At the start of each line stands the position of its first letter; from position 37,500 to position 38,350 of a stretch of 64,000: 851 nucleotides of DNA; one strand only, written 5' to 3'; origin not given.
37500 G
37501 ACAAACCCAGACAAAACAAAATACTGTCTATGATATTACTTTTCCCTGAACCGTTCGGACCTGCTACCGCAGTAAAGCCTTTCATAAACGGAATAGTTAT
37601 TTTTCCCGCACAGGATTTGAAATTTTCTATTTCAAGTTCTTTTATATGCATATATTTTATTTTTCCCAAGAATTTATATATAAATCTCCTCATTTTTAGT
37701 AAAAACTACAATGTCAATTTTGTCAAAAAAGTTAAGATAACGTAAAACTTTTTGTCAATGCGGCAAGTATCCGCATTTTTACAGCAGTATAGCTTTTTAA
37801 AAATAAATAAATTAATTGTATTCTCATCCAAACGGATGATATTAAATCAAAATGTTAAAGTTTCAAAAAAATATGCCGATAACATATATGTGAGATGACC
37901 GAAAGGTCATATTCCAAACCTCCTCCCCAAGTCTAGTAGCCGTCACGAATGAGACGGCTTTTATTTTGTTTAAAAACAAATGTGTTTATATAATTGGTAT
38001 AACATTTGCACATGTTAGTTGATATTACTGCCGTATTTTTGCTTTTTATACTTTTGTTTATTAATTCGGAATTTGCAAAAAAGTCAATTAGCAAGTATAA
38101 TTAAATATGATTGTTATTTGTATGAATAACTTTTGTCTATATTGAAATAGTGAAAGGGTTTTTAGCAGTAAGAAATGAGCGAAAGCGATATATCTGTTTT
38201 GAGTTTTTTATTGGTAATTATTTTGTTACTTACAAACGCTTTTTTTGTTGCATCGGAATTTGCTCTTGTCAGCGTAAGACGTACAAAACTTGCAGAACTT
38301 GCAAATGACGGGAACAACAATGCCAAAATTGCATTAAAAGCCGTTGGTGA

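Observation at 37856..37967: Exact sigma-28 (FliA) consensus promoter driving a ~78-nt terminated RNA with a CCUCCUCCCC core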

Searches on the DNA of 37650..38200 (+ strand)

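Call 4: search_rna_families(source=window, start=37650, end=38200, threshold=evalue, max_evalue=10, show_alignments=3)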
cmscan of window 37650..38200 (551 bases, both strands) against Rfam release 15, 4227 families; matches with E-value up to 10: 6.
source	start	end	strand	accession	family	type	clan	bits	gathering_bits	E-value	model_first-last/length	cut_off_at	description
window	37836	37969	+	RF00034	RprA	Gene; sRNA;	-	22.7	70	4.1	1-108/108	no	RprA RNA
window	37932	38051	-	RF02449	ncr1015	Gene; sRNA;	-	22.4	60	0.95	1-121/121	no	Bacillus sRNA ncr1015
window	37749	37834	-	RF00160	snoZ159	Gene; snRNA; snoRNA; CD-box;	CL00065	17.3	39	2.4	1-86/86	no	Small nucleolar RNA Z159/U59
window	37844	37916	-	RF00619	U6atac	Gene; snRNA; splicing;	CL00009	16.6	33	0.08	46-126/126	no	U6atac minor spliceosomal RNA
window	38074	38125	+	RF04216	mir-509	Gene; miRNA;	CL00136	16.2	64.5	1.9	19-66/82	no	mir-509 microRNA precursor family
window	37760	37824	-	RF01676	P31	Gene; sRNA;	-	13.4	40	8.7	1-82/82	no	Pseudomonas sRNA P31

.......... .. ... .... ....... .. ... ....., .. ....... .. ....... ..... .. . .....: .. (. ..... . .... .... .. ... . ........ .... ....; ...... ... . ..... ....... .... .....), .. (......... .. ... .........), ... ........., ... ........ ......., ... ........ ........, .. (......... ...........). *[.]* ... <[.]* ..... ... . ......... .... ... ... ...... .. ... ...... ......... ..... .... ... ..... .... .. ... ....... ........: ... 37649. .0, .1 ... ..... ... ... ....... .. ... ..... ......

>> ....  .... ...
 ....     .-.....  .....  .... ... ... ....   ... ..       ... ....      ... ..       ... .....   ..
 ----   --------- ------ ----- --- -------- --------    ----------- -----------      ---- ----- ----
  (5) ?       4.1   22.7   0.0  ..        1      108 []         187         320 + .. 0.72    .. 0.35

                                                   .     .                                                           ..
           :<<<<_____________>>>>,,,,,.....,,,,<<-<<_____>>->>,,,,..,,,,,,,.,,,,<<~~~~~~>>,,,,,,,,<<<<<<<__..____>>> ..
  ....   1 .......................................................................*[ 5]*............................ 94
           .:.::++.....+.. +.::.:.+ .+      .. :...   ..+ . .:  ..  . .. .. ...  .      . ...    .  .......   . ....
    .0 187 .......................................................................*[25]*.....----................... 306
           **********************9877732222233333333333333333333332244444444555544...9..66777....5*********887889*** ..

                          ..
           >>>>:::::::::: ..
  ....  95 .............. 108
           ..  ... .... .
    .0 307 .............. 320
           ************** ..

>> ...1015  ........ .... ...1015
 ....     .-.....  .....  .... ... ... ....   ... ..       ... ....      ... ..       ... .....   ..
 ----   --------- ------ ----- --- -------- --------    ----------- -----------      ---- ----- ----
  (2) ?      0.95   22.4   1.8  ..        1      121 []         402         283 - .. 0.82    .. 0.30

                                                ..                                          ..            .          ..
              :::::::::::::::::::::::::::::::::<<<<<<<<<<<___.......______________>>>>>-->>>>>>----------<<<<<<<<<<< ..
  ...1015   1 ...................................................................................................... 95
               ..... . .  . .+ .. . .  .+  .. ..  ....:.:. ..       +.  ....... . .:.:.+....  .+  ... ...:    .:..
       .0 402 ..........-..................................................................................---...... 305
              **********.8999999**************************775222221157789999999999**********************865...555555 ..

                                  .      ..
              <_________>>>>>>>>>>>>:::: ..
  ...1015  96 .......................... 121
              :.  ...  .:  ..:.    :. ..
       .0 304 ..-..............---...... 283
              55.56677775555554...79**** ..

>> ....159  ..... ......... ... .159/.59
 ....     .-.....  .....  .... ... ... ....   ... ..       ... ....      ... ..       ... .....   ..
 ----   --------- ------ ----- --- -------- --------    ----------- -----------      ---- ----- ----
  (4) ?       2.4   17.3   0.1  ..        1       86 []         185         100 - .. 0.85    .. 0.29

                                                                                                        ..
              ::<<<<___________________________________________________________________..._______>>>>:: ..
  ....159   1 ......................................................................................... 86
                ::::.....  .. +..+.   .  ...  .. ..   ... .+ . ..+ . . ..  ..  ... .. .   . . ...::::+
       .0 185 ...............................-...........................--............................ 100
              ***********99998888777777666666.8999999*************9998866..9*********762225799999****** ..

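Call 35: build_rna_model(alignment_id=A2, structure=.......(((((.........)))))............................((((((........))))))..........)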
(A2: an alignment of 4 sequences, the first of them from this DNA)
Model R1 built from alignment A2 (4 sequences, 84 columns); structure: as given.
model positions 81; base pairs 11; branch points 1; effective number of sequences 1.65; information 0.699 bits per position. Calibrated on 0.2 Mb of random sequence (short: E-values are rough).
structure used (alignment columns):
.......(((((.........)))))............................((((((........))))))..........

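Call 37: search_with_rna_model(model_id=R1, sources=[window, L116, L117, L118, L120, L123, L019, L022, L024, L025, L026, L027, L028, L029, L030, L031, L032, L033, L034, L035, L036, L037, L038, L039, L040, L041, L042, L043, L044, L045, L046, L047, L048, L049, L050, L051, L052, L053, L054, L055, L056, L057, L058, L059, L060, L061, L062, L063, L064, L065, L066, L067, L068, L069, L070, L071, L072, L073, L074, L075, L076, L077, L078, L079, L080, L081, L082, L083, L084, L085, L086, L087, L088, L089, L090, L091, L092, L093, L094, L095, L096, L097, L098, L099, L100, L101, L102, L103, L104, L105, L106, L107, L108, L109, L110, L111, L112, L113, L114, L115], max_evalue=1, make_alignment=true)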
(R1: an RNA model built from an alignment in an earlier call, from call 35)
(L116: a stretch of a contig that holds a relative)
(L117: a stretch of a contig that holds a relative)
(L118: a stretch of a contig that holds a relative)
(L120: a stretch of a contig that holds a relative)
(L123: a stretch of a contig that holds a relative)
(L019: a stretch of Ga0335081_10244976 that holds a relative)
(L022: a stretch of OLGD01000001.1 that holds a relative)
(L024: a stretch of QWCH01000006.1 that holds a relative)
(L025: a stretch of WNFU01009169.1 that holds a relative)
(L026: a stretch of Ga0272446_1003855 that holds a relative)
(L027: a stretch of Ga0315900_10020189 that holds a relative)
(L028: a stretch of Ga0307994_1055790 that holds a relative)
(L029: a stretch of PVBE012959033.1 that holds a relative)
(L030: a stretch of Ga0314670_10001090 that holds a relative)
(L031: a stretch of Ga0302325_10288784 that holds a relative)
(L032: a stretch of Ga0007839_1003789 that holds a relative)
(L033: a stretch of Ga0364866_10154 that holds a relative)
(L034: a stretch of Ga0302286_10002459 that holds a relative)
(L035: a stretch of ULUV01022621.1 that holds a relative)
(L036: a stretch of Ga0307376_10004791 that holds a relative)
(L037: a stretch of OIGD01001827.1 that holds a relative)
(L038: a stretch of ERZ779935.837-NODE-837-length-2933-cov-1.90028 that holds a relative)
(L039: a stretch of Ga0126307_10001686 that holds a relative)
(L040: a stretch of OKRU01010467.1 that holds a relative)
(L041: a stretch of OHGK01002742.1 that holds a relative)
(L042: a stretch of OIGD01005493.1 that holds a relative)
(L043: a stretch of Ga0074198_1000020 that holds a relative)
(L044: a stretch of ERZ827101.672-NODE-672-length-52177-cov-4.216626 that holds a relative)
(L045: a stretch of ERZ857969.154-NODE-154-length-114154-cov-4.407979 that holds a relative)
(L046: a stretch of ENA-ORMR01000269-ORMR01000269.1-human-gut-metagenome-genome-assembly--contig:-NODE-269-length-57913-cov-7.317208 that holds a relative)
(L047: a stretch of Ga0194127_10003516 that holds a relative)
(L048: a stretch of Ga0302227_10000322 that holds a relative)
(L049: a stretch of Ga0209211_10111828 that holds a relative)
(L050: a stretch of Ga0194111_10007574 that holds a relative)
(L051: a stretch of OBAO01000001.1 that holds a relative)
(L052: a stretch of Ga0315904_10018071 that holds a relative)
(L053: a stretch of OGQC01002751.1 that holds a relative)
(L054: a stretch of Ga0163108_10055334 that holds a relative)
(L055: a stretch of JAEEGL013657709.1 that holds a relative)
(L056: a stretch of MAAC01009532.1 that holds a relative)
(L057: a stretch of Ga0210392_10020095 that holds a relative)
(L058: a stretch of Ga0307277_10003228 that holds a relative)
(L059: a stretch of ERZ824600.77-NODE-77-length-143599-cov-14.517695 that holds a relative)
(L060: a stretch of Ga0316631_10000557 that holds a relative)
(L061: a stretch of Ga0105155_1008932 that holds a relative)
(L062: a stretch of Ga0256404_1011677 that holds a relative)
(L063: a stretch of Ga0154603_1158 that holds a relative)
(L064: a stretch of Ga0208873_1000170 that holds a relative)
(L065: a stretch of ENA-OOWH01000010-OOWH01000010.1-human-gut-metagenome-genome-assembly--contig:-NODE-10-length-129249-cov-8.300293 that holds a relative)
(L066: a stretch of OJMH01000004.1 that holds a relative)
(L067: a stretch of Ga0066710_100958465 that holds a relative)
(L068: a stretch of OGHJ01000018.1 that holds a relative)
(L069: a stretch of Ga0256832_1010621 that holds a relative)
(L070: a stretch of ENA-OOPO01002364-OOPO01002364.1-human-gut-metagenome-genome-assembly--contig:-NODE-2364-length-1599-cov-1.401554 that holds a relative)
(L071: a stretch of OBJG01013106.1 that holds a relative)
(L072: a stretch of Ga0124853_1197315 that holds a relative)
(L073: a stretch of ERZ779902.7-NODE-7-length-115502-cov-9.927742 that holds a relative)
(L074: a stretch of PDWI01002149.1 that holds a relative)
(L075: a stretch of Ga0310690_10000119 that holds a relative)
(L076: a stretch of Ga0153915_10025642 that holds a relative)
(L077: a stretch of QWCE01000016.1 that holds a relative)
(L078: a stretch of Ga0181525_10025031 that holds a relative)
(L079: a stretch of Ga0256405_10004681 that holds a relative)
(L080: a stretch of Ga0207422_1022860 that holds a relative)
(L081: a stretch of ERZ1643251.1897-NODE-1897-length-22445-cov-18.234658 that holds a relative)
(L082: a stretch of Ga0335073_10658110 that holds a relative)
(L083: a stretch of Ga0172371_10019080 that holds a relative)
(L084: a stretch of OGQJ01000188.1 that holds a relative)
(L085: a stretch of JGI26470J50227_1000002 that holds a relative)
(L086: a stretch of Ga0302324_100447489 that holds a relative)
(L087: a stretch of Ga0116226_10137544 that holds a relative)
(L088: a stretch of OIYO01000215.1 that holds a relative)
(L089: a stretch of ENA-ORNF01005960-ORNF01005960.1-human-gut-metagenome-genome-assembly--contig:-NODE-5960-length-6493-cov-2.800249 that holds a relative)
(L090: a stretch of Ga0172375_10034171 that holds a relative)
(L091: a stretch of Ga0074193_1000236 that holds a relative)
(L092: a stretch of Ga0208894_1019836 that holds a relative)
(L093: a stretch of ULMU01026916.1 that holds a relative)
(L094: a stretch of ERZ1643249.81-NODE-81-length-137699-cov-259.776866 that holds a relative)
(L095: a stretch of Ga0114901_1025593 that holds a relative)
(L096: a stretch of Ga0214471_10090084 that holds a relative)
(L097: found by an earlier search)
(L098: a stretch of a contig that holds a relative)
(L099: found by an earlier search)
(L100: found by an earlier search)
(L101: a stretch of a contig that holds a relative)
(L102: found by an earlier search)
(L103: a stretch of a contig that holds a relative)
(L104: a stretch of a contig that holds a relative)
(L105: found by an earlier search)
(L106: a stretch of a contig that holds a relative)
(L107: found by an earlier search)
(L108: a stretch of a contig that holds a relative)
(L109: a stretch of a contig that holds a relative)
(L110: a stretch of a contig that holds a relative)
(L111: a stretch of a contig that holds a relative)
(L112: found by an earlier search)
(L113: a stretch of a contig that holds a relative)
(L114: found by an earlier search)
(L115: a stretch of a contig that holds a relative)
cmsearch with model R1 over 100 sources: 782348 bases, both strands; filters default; matches with E-value up to 1: 52.
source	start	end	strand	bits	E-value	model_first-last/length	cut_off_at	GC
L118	1613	1694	+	100.5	3.3e-21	1-81/81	no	0.43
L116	3168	3245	+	95.7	5.1e-20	1-81/81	no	0.44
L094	2840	2917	-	95.7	5.1e-20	1-81/81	no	0.44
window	37890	37968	+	93.5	1.7e-19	1-81/81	no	0.47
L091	141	219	-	92.3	3.5e-19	1-81/81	no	0.44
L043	4501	4578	+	77.6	1.4e-15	1-81/81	no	0.45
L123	678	760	+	68.1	3.1e-13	1-81/81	no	0.46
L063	12540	12619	+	67.7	4e-13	1-81/81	no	0.45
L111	8859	8934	-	61.7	1.1e-11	1-81/81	no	0.43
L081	10697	10772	-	61.6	1.3e-11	1-81/81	no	0.45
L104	8359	8434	+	61.6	1.3e-11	1-81/81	no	0.45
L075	413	488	-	54.7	6.3e-10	1-81/81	no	0.41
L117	6151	6231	-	53.5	1.2e-09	1-81/81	no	0.4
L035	191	271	+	53.5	1.2e-09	1-81/81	no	0.4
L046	5628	5708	+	53.5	1.2e-09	1-81/81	no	0.4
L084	263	343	+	53.5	1.2e-09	1-81/81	no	0.4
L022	4978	5054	-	53.1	1.6e-09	1-81/81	no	0.43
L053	1025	1101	+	53.1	1.6e-09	1-81/81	no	0.43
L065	2851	2927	+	53.1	1.6e-09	1-81/81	no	0.43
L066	4169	4245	+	53.1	1.6e-09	1-81/81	no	0.43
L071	2397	2473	+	53.1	1.6e-09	1-81/81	no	0.43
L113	3294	3370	-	53.1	1.6e-09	1-81/81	no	0.43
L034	8259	8336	-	52.9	1.7e-09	1-81/81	no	0.45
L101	11062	11139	-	52.9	1.7e-09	1-81/81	no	0.45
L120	13080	13158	-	52.5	2.2e-09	1-81/81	no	0.39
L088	8525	8603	-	52.5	2.2e-09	1-81/81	no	0.39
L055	3042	3111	-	51.2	4.6e-09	1-81/81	no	0.41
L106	1108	1188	-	51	5.2e-09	1-81/81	no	0.4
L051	2708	2784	-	49.7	1.1e-08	1-81/81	no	0.43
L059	861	937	+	49.7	1.1e-08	1-81/81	no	0.43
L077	1281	1357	+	49.7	1.1e-08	1-81/81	no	0.43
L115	1323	1399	-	49.7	1.1e-08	1-81/81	no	0.43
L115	2833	2909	-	49.7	1.1e-08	1-81/81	no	0.43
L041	6281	6356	-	48.5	2.1e-08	1-81/81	no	0.43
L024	5244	5320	+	48.3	2.3e-08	1-81/81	no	0.44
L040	3951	4027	+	48.3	2.3e-08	1-81/81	no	0.44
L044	5171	5247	+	48.3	2.3e-08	1-81/81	no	0.44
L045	760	836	+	48.3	2.3e-08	1-81/81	no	0.44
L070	88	164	-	48.3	2.3e-08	1-81/81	no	0.44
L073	5479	5555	-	48.3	2.3e-08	1-81/81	no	0.44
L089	3831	3907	-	48.3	2.3e-08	1-81/81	no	0.44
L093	5957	6033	-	48.3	2.3e-08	1-81/81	no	0.44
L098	625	701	-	48.3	2.3e-08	1-81/81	no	0.44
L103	9311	9387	+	48.3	2.3e-08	1-81/81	no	0.44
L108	23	99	-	48.3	2.3e-08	1-81/81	no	0.44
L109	1032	1108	-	48.3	2.3e-08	1-81/81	no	0.44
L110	4717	4794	+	47.8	3.1e-08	1-81/81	no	0.41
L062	2676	2747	+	46.7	6e-08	1-81/81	no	0.39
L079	2663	2734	+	46.7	6e-08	1-81/81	no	0.39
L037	699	777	+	31.1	0.00041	1-81/81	no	0.37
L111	8617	8692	+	17.7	0.79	1-81/81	no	0.5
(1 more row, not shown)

Alignment A3: 52 matches aligned to the model, 104 columns, each read 5' to 3' on its own strand. Consensus structure (alignment columns), stored with it:
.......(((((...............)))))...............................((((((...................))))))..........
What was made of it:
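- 37889..37967 (+): Predicted primary transcript, about 75-80 nt. The start is inferred to lie 6-9 nt after the -10 box; the end is in the U-tract. Covariance model R1 matches 37890-37968 at 93.5 bits, E = 1.7e-19 (call 37).
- Model R1 finds 50 copies with E <= 4e-4 (call 37).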

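Call 57: search_with_rna_model(model_id=R1, sources=[L124, L125, L126, L001, L002, L003, L004, L005, L017, L018, L020, L021, L023, L119, L121, L122], max_evalue=1, show_alignments=2)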
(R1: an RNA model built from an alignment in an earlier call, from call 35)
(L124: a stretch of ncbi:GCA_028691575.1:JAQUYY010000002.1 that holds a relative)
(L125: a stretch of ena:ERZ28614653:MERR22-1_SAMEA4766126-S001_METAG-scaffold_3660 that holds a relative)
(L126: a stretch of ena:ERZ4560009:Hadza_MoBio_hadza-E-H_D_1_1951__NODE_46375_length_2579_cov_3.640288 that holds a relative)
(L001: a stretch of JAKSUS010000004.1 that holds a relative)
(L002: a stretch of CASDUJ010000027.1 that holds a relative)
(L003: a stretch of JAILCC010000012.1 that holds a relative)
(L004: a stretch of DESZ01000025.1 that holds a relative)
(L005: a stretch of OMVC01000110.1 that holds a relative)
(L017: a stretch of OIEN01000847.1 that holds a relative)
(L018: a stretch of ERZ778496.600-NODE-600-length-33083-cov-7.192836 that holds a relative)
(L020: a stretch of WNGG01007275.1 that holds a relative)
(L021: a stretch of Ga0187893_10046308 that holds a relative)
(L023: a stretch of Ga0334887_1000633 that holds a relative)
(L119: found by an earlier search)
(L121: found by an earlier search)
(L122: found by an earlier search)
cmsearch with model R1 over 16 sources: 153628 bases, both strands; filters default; matches with E-value up to 1: 2.
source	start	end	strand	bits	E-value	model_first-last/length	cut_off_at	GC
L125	14425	14497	+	15.6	0.52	1-81/81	no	0.33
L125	9944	10008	-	15.1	0.68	1-81/81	no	0.35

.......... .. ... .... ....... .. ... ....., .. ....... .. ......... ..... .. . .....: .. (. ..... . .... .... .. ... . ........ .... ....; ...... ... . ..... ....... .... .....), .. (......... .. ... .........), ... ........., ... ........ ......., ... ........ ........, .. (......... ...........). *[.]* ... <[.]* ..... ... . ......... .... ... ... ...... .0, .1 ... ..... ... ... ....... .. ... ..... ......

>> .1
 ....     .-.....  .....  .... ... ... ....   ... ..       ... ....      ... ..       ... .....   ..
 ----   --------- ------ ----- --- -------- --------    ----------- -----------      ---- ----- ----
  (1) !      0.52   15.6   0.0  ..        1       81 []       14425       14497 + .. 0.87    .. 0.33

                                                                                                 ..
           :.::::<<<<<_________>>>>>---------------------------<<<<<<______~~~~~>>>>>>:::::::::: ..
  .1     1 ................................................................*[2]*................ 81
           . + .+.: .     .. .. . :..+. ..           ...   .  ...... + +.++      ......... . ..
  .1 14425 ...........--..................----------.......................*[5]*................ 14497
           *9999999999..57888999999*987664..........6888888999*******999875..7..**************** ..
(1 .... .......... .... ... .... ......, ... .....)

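Call 74: search_with_rna_model(model_id=R1, sources=[L127, L128, L129, L130, L131, L132], max_evalue=1, filters=off)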
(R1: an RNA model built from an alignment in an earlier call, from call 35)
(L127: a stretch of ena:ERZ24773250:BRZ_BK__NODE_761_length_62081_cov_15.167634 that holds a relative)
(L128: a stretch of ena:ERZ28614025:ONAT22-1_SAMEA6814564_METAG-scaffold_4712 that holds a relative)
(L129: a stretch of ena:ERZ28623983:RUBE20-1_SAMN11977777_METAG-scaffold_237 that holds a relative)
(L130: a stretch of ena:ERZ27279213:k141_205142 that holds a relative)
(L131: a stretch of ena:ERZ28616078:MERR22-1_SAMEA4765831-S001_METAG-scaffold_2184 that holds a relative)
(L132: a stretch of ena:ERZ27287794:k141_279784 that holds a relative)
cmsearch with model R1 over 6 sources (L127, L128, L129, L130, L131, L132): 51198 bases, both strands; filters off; matches with E-value up to 1: 5.
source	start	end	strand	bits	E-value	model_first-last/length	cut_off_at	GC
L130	4977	5054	-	59.1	3.4e-12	1-81/81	no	0.41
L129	5640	5717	-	56.4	1.5e-11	1-81/81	no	0.4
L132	5724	5801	-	56.4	1.5e-11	1-81/81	no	0.4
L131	5247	5322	-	55.3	2.9e-11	1-81/81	no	0.41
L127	5125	5201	-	48.9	1.1e-09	1-81/81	no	0.44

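Call 78: search_rna_families(sources=[L022, L118, L094, L063, L035], threshold=gathering)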
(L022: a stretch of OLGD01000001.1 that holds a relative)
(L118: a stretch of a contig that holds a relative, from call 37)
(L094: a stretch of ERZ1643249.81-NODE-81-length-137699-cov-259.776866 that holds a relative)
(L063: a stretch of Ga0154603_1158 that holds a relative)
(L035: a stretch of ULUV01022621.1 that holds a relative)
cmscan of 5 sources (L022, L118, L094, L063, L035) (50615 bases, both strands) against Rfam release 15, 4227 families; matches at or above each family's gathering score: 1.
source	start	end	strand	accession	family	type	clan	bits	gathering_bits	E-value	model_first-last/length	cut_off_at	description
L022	8505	8591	+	RF00005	tRNA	Gene; tRNA;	CL00001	61.9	29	4.2e-11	1-71/71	no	tRNA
